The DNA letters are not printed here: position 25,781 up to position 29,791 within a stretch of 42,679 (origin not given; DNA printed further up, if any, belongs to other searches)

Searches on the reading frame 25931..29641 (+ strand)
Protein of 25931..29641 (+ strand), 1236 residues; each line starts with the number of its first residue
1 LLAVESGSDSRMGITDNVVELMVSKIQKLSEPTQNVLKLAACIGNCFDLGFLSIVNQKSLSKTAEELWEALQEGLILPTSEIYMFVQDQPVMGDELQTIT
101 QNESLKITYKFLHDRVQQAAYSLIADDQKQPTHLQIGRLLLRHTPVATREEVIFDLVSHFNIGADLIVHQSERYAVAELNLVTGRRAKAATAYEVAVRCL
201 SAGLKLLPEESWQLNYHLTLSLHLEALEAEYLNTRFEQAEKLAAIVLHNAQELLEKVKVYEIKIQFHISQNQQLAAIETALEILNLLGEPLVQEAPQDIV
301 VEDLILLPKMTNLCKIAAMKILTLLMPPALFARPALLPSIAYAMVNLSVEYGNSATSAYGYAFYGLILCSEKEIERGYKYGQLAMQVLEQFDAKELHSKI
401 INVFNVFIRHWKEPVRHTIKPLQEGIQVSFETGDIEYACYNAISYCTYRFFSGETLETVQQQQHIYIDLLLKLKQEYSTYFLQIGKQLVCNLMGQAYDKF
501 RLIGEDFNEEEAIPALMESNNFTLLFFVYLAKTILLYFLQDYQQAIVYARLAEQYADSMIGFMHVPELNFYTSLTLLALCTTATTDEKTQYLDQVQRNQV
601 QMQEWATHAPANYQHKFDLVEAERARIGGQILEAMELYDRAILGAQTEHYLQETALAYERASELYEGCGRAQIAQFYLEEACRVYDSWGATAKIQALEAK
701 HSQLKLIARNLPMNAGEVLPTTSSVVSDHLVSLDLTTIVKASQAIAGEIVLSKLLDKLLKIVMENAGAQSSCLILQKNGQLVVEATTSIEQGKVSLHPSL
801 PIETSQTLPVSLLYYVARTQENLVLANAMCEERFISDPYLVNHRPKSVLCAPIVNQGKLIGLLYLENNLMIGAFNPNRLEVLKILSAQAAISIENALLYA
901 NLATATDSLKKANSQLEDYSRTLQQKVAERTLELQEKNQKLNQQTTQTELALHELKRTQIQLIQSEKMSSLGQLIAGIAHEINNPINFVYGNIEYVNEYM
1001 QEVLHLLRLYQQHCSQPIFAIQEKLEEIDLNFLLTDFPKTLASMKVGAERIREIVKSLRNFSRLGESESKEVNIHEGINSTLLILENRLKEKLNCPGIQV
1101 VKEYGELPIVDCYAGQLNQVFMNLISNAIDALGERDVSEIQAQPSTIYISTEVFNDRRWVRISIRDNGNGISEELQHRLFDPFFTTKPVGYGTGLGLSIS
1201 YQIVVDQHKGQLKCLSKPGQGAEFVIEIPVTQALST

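Call 5: search_protein_families(library=pfam, proteins=[window:25931-29641:+], max_evalue=0.001)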
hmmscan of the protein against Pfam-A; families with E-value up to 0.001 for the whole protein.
window:25931-29641:+ (1236 aa): 6 families
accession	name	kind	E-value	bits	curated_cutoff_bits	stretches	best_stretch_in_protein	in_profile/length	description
PF02518.31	HATPase_c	-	4e-24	85.6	26.4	1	1116-1231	5-110/111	Histidine kinase-, DNA gyrase B-, and HSP90-like ATPase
PF01590.32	GAF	-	3.2e-16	60.5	22.4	1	751-893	2-133/133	GAF domain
PF13185.12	GAF_2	-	7.6e-10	39.6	28.6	1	752-894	5-136/136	GAF domain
PF00512.31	HisKA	-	5.2e-06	26.9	26.9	0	971-996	2-27/66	His Kinase A (phospho-acceptor) domain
PF14501.12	HATPase_c_5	-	1.6e-05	25.1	22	0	1117-1214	6-88/102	GHKL domain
PF13492.12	GAF_3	-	2e-05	25.5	27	1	752-895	3-129/129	GAF domain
